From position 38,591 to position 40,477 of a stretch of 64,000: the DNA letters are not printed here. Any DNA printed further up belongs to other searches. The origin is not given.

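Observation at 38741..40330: WecA/MraY-family initiating transferase with an unexplained ~190-aa C-terminal domain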

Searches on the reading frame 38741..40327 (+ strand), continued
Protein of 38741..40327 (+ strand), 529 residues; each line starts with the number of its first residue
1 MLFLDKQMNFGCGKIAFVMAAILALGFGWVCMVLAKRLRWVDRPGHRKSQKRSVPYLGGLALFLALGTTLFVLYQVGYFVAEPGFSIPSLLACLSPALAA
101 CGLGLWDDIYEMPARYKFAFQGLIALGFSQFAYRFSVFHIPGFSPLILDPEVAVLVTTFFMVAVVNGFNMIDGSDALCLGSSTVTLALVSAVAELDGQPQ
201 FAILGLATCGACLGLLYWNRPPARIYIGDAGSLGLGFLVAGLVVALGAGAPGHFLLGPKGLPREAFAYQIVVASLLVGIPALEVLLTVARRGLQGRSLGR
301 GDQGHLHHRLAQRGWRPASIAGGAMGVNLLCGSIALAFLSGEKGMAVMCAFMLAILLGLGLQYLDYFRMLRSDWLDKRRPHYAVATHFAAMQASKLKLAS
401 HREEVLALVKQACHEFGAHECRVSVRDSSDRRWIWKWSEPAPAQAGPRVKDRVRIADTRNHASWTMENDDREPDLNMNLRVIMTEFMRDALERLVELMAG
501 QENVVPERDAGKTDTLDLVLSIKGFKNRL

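Call 52: search_solved_structures(query=window:38741-40327:+, max_evalue=0.001, show_alignments=1)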
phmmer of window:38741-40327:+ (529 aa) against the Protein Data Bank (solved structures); distinct sequences matched with E-value up to 0.001: 3.
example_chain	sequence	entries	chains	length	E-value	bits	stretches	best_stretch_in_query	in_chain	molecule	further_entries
5jnq_A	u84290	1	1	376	8e-07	31.2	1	158-241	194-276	Phospho-N-acetylmuramoyl-pentapeptide-transferase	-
9zno_A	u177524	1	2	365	1.4e-06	30.5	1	44-244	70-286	Phospho-N-acetylmuramoyl-pentapeptide-transferase (MraY)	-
4j72_A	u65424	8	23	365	1.2e-05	27.4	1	50-242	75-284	Phospho-N-acetylmuramoyl-pentapeptide-transferase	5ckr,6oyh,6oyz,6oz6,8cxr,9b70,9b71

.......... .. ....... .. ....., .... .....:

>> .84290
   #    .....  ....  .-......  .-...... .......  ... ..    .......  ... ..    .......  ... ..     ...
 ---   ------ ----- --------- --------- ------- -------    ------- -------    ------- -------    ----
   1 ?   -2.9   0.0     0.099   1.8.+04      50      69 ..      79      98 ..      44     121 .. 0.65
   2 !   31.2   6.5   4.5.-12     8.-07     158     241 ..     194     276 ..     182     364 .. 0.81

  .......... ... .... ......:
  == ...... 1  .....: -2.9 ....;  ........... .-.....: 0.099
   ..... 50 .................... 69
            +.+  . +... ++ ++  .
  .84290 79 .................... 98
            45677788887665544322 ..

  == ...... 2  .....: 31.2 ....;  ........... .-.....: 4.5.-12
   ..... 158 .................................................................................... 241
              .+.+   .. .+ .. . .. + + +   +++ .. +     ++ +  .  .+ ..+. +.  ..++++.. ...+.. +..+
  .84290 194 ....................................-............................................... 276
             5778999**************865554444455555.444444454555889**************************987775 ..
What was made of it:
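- Closest known: MraY. Same: The only solved structures with detectable sequence similarity (E 8e-7 to 1e-5 over the catalytic loops; call 52).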

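Call 60: list_cluster_members(proteins=[P0001, P0005, P0016, P0022, P0030, P0034, P0013, P0015, P0043, P0070])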
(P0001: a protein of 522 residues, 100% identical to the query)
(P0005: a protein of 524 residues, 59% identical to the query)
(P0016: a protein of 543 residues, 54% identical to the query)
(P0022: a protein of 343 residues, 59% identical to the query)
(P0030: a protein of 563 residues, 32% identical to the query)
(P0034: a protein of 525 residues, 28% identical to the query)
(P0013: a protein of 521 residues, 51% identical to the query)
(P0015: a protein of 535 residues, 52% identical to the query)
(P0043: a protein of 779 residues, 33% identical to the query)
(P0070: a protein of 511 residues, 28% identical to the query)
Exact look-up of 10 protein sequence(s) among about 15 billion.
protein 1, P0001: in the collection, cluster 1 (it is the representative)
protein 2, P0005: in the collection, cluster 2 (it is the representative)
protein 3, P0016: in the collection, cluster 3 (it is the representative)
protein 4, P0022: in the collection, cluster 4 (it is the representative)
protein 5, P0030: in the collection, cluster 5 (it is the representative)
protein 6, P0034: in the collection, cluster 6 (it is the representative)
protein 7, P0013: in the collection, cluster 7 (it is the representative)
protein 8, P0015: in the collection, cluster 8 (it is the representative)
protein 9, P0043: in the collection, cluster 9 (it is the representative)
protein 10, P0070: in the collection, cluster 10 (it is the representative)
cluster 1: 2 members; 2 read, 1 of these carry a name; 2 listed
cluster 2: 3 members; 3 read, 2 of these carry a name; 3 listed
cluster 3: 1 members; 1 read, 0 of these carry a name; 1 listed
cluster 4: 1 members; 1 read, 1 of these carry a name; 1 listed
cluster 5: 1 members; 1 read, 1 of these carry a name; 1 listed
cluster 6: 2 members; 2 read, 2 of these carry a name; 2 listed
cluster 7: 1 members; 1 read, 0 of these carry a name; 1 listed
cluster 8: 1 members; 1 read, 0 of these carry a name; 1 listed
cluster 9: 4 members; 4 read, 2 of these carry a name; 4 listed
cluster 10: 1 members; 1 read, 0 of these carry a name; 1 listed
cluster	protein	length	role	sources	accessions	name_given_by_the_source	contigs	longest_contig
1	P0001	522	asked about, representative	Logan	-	-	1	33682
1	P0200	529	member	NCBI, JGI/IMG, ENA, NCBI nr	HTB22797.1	MAG TPA: MraY family glycosyltransferase [bacterium] | UDP-GlcNAc:undecaprenyl-phosphate GlcNAc-1-phosphate transferase | MraY family glycosyltransferase [bacterium]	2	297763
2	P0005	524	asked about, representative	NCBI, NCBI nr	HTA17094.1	MAG TPA: MraY family glycosyltransferase [bacterium] | MraY family glycosyltransferase [bacterium]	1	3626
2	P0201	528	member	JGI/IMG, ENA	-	UDP-GlcNAc:undecaprenyl-phosphate GlcNAc-1-phosphate transferase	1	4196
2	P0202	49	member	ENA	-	-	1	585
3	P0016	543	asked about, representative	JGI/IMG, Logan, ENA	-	-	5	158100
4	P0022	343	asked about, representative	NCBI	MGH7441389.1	MAG: glycosyltransferase family 4 protein, partial [bacterium]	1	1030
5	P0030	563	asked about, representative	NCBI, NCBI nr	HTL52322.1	MAG TPA: MraY family glycosyltransferase [Planctomycetota bacterium] | MraY family glycosyltransferase [Planctomycetota bacterium]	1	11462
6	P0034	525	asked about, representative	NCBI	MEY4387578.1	MAG: hypothetical protein RLY20_2861 [Verrucomicrobiota bacterium]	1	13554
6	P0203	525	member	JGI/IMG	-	UDP-GlcNAc:undecaprenyl-phosphate GlcNAc-1-phosphate transferase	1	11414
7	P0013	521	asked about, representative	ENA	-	-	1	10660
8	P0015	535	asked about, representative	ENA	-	-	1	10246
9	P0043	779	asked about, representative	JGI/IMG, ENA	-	-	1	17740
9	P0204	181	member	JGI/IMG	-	hypothetical protein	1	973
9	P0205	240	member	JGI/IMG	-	hypothetical protein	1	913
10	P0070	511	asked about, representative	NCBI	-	-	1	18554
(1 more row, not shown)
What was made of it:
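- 38741..40330 (+): Whole ORF, 529 aa plus stop: PNPT core plus C-terminal cytoplasmic domain. The true start may be M8 at 38762 (522 aa). Identical to NCBI HTB22797.1 (call 60).
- Checked: The same 529-aa protein is in NCBI as HTB22797.1 (call 60).
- An identical protein was called by PGAP on a 298-kb contig (call 60).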

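Call 62: search_protein_families(library=pfam, proteins=[P0043, P0110, P0107, P0042, P0060, P0039], max_evalue=0.01)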
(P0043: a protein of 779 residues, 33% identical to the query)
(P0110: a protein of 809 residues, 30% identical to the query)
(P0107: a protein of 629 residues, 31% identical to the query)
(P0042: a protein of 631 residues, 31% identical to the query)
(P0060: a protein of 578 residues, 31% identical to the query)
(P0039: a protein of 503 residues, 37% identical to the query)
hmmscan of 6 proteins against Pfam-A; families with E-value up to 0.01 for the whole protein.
P0043 (779 aa): 1 family
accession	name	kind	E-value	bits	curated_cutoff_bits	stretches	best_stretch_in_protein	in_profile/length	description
PF00953.26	Glycos_transf_4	-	5e-38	131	27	1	82-232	4-158/160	Glycosyl transferase family 4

P0110 (809 aa): 4 families
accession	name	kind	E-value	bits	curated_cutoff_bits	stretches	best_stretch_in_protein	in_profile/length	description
PF00953.26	Glycos_transf_4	-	1.4e-23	84.1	27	1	542-676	4-156/160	Glycosyl transferase family 4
PF00512.31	HisKA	-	1.4e-18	67.1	26.9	1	239-300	3-65/66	His Kinase A (phospho-acceptor) domain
PF00672.30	HAMP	-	4.2e-11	43.4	25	1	179-232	1-52/53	HAMP domain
PF02518.31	HATPase_c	-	6.5e-06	27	26.4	1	355-403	2-51/111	Histidine kinase-, DNA gyrase B-, and HSP90-like ATPase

P0107 (629 aa): 2 families
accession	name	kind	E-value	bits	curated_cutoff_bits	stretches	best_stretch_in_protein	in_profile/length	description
PF00953.26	Glycos_transf_4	-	6e-35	121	27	1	90-238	4-159/160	Glycosyl transferase family 4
PF13727.12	CoA_binding_3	-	0.0033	17.9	25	1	458-604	21-155/175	CoA-binding domain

P0042 (631 aa): 2 families
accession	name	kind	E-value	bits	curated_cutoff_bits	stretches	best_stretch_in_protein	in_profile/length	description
PF00953.26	Glycos_transf_4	-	1.5e-40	139.3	27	1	85-239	3-159/160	Glycosyl transferase family 4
PF13727.12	CoA_binding_3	-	1.7e-05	25.4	25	1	437-586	4-147/175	CoA-binding domain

P0060 (578 aa): 1 family
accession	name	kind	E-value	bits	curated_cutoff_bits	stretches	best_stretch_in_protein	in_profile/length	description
PF00953.26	Glycos_transf_4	-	1.1e-35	123.4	27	1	118-271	2-158/160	Glycosyl transferase family 4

P0039 (503 aa): 1 family
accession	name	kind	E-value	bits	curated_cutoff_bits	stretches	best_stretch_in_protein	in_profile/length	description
PF00953.26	Glycos_transf_4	-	4.9e-39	134.3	27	1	46-198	3-159/160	Glycosyl transferase family 4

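Call 67: find_encoding_contigs(protein=P0027, flank=6000, max_places=1)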
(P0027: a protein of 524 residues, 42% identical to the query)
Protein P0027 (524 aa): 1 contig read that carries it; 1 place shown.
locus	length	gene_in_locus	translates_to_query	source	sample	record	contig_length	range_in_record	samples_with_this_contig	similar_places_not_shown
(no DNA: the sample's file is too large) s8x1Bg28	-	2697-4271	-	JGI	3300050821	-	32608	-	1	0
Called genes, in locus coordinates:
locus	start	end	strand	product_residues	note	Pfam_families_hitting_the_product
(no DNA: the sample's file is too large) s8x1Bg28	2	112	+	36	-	?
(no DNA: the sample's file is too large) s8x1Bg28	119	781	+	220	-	PF02563:Poly_export, PF22461:SLBB_2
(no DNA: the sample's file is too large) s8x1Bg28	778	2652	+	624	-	PF02706:Wzz, PF13807:GNVR, PF01656:CbiA (weak), PF13614:AAA_31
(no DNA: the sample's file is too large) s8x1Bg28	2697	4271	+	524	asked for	PF00953:Glycos_transf_4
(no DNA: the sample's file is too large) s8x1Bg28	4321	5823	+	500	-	PF01943:Polysacc_synt, PF13440:Polysacc_synt_3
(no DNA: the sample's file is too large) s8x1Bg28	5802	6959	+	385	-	PF00534:Glycos_transf_1, PF13692:Glyco_trans_1_4, PF13524:Glyco_trans_1_2 (weak)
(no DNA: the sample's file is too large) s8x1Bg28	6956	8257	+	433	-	PF04932:Wzy_C (weak)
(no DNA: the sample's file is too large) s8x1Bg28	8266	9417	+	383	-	PF13439:Glyco_transf_4 (faint), PF00534:Glycos_transf_1, PF13692:Glyco_trans_1_4, PF20706:GT4-conflict (weak)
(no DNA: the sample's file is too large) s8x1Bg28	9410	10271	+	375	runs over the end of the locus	PF13439:Glyco_transf_4, PF13579:Glyco_trans_4_4, PF20706:GT4-conflict, PF00534:Glycos_transf_1, PF13692:Glyco_trans_1_4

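Call 68: find_encoding_contigs(protein=P0009, flank=6000, max_places=1)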
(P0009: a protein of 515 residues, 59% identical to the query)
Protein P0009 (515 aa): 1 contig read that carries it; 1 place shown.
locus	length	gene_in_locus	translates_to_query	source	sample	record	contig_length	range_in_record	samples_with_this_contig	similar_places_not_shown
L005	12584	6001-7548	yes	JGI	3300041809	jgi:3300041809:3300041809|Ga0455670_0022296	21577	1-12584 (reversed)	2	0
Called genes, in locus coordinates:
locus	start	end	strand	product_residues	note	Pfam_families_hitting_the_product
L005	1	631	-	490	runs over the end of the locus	-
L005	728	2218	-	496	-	PF00027:cNMP_binding, PF00989:PAS, PF08448:PAS_4, PF13426:PAS_9 (weak), PF02518:HATPase_c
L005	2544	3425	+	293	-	-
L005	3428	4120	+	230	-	PF00149:Metallophos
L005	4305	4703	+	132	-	-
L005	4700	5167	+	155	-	PF15731:MqsA_antitoxin (weak)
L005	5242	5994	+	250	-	-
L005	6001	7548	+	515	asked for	PF00953:Glycos_transf_4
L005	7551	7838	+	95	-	PF02563:Poly_export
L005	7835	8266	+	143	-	PF10531:SLBB, PF22461:SLBB_2 (weak)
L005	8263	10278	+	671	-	PF02706:Wzz, PF13807:GNVR, PF01656:CbiA, PF13614:AAA_31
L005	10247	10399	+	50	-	-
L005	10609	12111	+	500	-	PF01943:Polysacc_synt, PF13440:Polysacc_synt_3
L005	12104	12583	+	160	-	?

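Call 69: find_encoding_contigs(protein=P0030, flank=6000, max_places=1)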
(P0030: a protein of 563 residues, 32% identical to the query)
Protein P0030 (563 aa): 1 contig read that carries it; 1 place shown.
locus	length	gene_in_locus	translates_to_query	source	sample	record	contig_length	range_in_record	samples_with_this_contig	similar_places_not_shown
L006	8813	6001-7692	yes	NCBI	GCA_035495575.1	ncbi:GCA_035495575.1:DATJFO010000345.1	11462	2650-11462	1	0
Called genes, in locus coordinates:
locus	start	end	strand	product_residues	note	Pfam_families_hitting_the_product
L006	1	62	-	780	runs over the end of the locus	PF11992:TgpA_N, PF01841:Transglut_core, PF13559:DUF4129 (weak)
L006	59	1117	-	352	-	-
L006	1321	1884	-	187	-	-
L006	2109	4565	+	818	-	PF00575:S1 (faint), PF08206:OB_RNB, PF17876:CSD2, PF00773:RNB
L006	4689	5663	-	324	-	PF01073:3Beta_HSD, PF01370:Epimerase, PF02719:Polysacc_synt_2 (faint), PF04321:RmlD_sub_bind, PF13460:NAD_binding_10, PF16363:GDP_Man_Dehyd, PF07993:NAD_binding_4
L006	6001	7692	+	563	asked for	PF00953:Glycos_transf_4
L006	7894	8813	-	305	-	PF00294:PfkB, PF01467:CTP_transf_like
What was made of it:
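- The most distant tail-bearing member, P0030, shows no such neighbours on its short contig (call 69).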

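Call 70: find_encoding_contigs(protein=P0023, flank=6000, max_places=1)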
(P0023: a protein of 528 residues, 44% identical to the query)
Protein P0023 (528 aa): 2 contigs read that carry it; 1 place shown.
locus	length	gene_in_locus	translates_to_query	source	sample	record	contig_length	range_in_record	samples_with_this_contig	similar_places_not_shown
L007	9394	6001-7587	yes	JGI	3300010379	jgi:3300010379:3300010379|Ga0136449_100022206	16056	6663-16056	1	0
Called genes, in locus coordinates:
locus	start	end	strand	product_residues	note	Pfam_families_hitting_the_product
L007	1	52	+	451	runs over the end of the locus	PF18073:Zn_ribbon_LapB, PF03796:DnaB_C (faint), PF06745:ATPase, PF13481:AAA_25, PF23442:DUF7125 (weak), PF13541:ChlI (weak)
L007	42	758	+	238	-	PF01128:IspD, PF12804:NTP_transf_3 (weak)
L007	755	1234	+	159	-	PF02542:YgbB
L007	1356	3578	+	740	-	PF00749:tRNA-synt_1c, PF19269:Anticodon_2, PF08032:SpoU_sub_bind, PF00588:SpoU_methylase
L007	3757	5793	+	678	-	PF10114:PocR, PF00512:HisKA (faint), PF00989:PAS, PF08448:PAS_4, PF12860:PAS_7, PF02518:HATPase_c, PF00072:Response_reg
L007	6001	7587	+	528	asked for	PF00953:Glycos_transf_4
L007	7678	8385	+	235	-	PF13505:OMP_b-brl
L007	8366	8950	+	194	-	-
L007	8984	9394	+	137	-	?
